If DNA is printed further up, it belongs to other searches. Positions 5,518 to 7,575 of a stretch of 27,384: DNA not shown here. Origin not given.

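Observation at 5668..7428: NirD-type Rieske domain fused to a large uncharacterised all-alpha domain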

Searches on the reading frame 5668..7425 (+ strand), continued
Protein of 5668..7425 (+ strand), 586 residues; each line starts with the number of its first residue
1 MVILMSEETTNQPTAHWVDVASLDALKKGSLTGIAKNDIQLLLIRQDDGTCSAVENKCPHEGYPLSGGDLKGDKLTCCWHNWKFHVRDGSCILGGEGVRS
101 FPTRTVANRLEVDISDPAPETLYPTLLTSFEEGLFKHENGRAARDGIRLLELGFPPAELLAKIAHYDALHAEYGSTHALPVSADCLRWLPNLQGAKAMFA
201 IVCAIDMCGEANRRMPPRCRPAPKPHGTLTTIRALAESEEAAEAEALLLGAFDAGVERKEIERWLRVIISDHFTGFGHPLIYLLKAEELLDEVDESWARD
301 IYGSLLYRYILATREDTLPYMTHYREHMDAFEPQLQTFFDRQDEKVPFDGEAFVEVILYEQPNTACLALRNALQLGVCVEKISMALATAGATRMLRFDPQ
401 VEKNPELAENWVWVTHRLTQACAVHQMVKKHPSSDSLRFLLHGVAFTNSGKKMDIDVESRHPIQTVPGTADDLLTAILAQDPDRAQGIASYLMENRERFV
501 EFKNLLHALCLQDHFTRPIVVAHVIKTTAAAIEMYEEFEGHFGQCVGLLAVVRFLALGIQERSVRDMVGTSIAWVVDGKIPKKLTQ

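Call 76: search_protein_families(library=pfam, proteins=[L086:8998-10758:+, L087:8980-10713:+, L088:9013-10791:+, L087:7983-8909:+, L086:5224-6324:+, L088:8053-8859:+, L086:6864-7379:+], max_evalue=1)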
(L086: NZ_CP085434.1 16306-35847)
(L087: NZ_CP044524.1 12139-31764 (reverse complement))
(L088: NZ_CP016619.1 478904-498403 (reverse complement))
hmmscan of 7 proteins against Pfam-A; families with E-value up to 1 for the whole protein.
L086:8998-10758:+ (587 aa): 4 families
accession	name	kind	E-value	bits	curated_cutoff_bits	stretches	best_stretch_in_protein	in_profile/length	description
PF00355.32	Rieske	-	3.6e-14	52.9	20.3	1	6-89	4-88/88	Rieske [2Fe-2S] domain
PF13806.12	Rieske_2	-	1.4e-09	38.2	27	1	7-100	5-104/104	Rieske-like [2Fe-2S] domain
PF22543.2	Rieske_4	-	2e-05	25.3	28.4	1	24-78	20-78/119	Soluble Rieske-type ferredoxin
PF14705.12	Costars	-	0.16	12.5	24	1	324-358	32-66/76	Costars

L087:8980-10713:+ (578 aa): 3 families
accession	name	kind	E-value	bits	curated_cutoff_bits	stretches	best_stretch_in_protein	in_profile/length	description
PF00355.32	Rieske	-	2.2e-15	56.8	20.3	1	8-92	3-88/88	Rieske [2Fe-2S] domain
PF13806.12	Rieske_2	-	3.3e-09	37.1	27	1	8-102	3-103/104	Rieske-like [2Fe-2S] domain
PF22543.2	Rieske_4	-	6.9e-07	30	28.4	1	9-80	2-77/119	Soluble Rieske-type ferredoxin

L088:9013-10791:+ (593 aa): 3 families
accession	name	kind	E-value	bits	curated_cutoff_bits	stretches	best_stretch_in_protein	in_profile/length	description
PF00355.32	Rieske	-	2.6e-12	46.9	20.3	1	9-79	3-73/88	Rieske [2Fe-2S] domain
PF13806.12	Rieske_2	-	1.5e-07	31.8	27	1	8-105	2-104/104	Rieske-like [2Fe-2S] domain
PF22543.2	Rieske_4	-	0.00014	22.5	28.4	1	15-80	7-76/119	Soluble Rieske-type ferredoxin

L087:7983-8909:+ (309 aa): 2 families
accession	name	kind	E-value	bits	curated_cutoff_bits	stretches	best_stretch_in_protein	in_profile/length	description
PF12960.12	DUF3849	-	0.0068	16.9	25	1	55-106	58-107/123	Protein of unknown function (DUF3849)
PF23424.1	DUF7112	-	0.0093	16.8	27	1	169-257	5-92/140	Family of unknown function (DUF7112)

L086:5224-6324:+ (367 aa): 9 families
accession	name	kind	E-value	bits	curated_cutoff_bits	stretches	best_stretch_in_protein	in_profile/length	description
PF01738.24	DLH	-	1.4e-09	38.3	21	1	85-216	9-143/217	Dienelactone hydrolase family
PF06500.17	FrsA-like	-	4.2e-05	23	22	1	56-194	164-296/414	Esterase FrsA-like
PF00326.27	Peptidase_S9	-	0.0001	22.3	22.6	1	145-198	45-100/213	Prolyl oligopeptidase family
PF12740.14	PETase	-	0.00016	21.6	28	1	74-198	41-159/263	PET hydrolase-like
PF12146.15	Hydrolase_4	-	0.00018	21.3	27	1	100-194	15-108/239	Serine aminopeptidase, S33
PF05448.18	AXE1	-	0.00049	19.4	21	1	147-194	159-206/321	Acetyl xylan esterase (AXE1)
PF12697.13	Abhydrolase_6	-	0.0012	20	26.3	1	115-344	25-207/217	Alpha/beta hydrolase family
PF08840.17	BAAT_C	-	0.0027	18.2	20.9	1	148-195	6-53/210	BAAT / Acyl-CoA thioester hydrolase C terminal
PF08149.16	BING4CT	-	0.14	12.4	23.7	0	279-302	4-27/79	BING4CT (NUC141) domain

L088:8053-8859:+ (269 aa): 6 families
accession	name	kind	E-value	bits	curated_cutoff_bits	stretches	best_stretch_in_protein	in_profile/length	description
PF00561.26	Abhydrolase_1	-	8.4e-11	42.4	25.8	2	76-182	8-122/245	alpha/beta hydrolase fold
PF12146.15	Hydrolase_4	-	7e-08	32.5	27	1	80-173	16-114/239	Serine aminopeptidase, S33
PF12697.13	Abhydrolase_6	-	3.1e-07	31.7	26.3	1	76-188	6-113/217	Alpha/beta hydrolase family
PF01738.24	DLH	-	0.0097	15.9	21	1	120-229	80-169/217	Dienelactone hydrolase family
PF03959.19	FSH1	-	0.15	12.2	21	1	125-231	89-188/211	Serine hydrolase (FSH1)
PF06821.19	Ser_hydrolase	-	0.22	11.8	22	1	132-227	50-139/172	Serine hydrolase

L086:6864-7379:+ (172 aa): 5 families
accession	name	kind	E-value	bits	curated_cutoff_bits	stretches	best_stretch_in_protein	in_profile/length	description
PF18050.6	Cyclophil_like2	-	1.6e-36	125.3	22.7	1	59-169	1-115/115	Cyclophilin-like family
PF04126.18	Cyclophil_like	-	0.00036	20.8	27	1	56-168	2-119/120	Cyclophilin-like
PF16776.11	INPP5B_PH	-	0.056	13.7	29.2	1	49-83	86-120/145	Type II inositol 1,4,5-trisphosphate 5-phosphatase PH domain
PF20101.4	DUF6491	-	0.19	12.2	27.5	1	6-35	4-33/138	Family of unknown function (DUF6491)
PF13798.11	PCYCGC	-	0.21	11.9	25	1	10-94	2-82/153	Protein of unknown function with PCYCGC motif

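Call 78: get_annotated_region(hit=H3, flank=6000)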
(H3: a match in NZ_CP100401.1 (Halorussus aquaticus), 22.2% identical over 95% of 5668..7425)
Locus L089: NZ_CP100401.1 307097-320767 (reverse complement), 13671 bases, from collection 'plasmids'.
description: Halorussus aquaticus strain XZYJ18 plasmid unnamed1, complete sequence
organism: Halorussus aquaticus (NCBI taxid 2953748)
taxonomy: Archaea; Euryarchaeota; Halobacteria; Halobacteriales; Haladaptataceae; Halorussus; Halorussus aquaticus
host: -; source: cell culture,saline soil; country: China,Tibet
typing (MOB-suite, as given by PLSDB): non-mobilizable
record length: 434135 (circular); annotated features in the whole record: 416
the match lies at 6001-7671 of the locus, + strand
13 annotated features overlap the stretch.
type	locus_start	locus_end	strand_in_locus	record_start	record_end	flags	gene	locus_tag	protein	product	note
CDS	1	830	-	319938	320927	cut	-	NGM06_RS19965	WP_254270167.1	ABC transporter permease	GO:0055085 - transmembrane transport [Evidence IEA]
CDS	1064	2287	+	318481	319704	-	-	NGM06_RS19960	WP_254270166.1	ABC transporter permease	-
CDS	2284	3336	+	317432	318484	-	-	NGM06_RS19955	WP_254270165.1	ABC transporter ATP-binding protein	-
CDS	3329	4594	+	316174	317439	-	-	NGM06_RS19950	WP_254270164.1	oligopeptide/dipeptide ABC transporter ATP-binding protein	-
CDS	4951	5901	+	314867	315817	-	-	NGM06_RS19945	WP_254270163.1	hypothetical protein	-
CDS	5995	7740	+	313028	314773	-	-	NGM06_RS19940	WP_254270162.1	Rieske (2Fe-2S) protein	-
CDS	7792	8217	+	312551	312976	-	-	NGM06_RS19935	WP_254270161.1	CBS domain-containing protein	-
CDS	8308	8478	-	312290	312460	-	-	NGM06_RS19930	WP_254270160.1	hypothetical protein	-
CDS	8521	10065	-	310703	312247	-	-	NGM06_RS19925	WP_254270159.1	cobyric acid synthase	GO:0009236 - cobalamin biosynthetic process [Evidence IEA]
CDS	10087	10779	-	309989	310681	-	-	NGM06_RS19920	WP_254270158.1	cob(I)yrinic acid a,c-diamide adenosyltransferase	-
CDS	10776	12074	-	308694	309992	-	-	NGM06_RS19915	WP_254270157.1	cobyrinic acid a,c-diamide synthase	-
CDS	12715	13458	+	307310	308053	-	cobA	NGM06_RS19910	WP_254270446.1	uroporphyrinogen-III C-methyltransferase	GO:0019354 - siroheme biosynthetic process [Evidence IEA]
CDS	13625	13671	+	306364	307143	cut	-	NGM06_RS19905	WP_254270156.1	CbiX/SirB N-terminal domain-containing protein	-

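Call 79: get_annotated_region(hit=H12, flank=6000)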
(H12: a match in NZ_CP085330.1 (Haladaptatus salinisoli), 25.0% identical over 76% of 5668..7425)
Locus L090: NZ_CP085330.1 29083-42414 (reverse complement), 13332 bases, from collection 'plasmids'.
description: Haladaptatus salinisoli strain PSR8 plasmid unnamed3, complete sequence
organism: Haladaptatus salinisoli (NCBI taxid 2884876)
taxonomy: Archaea; Euryarchaeota; Halobacteria; Halobacteriales; Haladaptataceae; Haladaptatus; Haladaptatus salinisoli
host: -; source: cell culture,saline soil; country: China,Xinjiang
typing (MOB-suite, as given by PLSDB): non-mobilizable
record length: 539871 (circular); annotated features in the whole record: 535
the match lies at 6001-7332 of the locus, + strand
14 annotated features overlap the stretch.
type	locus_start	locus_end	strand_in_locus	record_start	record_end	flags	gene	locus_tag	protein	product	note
CDS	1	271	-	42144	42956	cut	-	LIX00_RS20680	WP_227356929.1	mycofactocin-coupled SDR family oxidoreductase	-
CDS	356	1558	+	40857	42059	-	-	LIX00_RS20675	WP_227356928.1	glycosyltransferase family 4 protein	-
CDS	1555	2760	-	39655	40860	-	-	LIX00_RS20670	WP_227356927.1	glycosyltransferase family 4 protein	-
CDS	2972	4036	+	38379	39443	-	-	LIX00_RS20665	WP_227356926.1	Gfo/Idh/MocA family oxidoreductase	-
CDS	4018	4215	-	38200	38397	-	-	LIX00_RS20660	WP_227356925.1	heavy metal-associated domain-containing protein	-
CDS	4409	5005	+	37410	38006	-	-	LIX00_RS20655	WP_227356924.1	AsnC family transcriptional regulator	-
CDS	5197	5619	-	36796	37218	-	-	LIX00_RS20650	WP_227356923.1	ester cyclase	-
CDS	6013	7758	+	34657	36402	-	-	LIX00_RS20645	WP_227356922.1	Rieske (2Fe-2S) protein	-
CDS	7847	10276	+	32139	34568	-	-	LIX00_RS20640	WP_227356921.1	ribonucleoside-diphosphate reductase subunit alpha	GO:0006260 - DNA replication [Evidence IEA]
CDS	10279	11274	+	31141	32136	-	-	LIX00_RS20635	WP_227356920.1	ribonucleotide-diphosphate reductase subunit beta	GO:0009263 - deoxyribonucleotide biosynthetic process [Evidence IEA]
CDS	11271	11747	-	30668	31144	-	-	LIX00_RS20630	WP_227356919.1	acyl-CoA thioesterase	-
CDS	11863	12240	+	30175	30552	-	-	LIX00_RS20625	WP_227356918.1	hypothetical protein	-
CDS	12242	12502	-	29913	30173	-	-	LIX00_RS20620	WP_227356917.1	hypothetical protein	-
CDS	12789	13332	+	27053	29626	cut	-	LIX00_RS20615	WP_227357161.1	heavy metal translocating P-type ATPase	GO:0006812 - monoatomic cation transport [Evidence IEA]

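Call 80: get_annotated_region(hit=H6, flank=6000)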
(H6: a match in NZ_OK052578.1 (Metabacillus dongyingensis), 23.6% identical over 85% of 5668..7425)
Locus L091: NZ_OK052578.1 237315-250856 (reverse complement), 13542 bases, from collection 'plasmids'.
description: Metabacillus dongyingensis strain BY2G20 plasmid pBY2G20, complete sequence
organism: Metabacillus dongyingensis (NCBI taxid 2874282)
taxonomy: Bacteria; Bacillota; Bacilli; Bacillales; Bacillaceae; Metabacillus; Metabacillus dongyingensis
host: -; source: white elm; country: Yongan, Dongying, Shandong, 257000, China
typing (MOB-suite, as given by PLSDB): non-mobilizable
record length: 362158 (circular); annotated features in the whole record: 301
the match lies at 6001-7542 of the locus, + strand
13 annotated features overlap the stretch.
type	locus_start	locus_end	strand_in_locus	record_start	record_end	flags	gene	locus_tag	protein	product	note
CDS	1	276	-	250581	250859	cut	-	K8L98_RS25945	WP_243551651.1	metalloregulator ArsR/SmtB family transcription factor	GO:0006355 - regulation of DNA-templated transcription [Evidence IEA]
CDS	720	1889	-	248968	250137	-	-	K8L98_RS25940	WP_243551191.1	MFS transporter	GO:0055085 - transmembrane transport [Evidence IEA]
CDS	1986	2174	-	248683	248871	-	-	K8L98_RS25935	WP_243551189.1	cyclophilin-like fold protein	-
CDS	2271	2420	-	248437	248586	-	-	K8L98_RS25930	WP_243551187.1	hypothetical protein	-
CDS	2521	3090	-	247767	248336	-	-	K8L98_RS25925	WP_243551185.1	cyclophilin-like fold protein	-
CDS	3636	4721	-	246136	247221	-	-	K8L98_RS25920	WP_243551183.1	alpha/beta hydrolase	-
CDS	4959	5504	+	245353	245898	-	-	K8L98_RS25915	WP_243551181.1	TetR/AcrR family transcriptional regulator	GO:0006355 - regulation of DNA-templated transcription [Evidence IEA]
CDS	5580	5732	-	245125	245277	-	-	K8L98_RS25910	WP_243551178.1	hypothetical protein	-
CDS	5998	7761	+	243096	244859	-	-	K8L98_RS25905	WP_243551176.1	Rieske 2Fe-2S domain-containing protein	-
CDS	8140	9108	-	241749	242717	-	-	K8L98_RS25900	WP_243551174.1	cell wall-binding repeat-containing protein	-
CDS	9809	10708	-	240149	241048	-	-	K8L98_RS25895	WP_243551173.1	fumarylacetoacetate hydrolase family protein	-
CDS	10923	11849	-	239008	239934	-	-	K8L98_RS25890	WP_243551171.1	dihydrodipicolinate synthase family protein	-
CDS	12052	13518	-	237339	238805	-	gucD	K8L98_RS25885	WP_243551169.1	alpha-ketoglutaric semialdehyde dehydrogenase GucD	-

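Call 84: search_protein_families(library=pfam, proteins=[L086:9310-10758:+, L087:9292-10713:+, L088:9331-10791:+], max_evalue=10)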
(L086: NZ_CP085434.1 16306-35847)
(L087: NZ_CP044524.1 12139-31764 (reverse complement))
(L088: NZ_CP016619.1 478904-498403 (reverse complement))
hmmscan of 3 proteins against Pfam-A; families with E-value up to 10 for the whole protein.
L086:9310-10758:+ (483 aa): 1 family
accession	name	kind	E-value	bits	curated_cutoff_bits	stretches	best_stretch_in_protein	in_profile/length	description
PF14705.12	Costars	-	0.13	12.9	24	1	220-254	32-66/76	Costars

L087:9292-10713:+ (474 aa): 1 family
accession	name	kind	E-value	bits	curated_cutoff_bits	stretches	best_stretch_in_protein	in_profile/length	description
PF21834.1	DUF6894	-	1.3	9.7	24.1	0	430-469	23-62/69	Domain of unknown function (DUF6894)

L088:9331-10791:+ (487 aa): 0 families
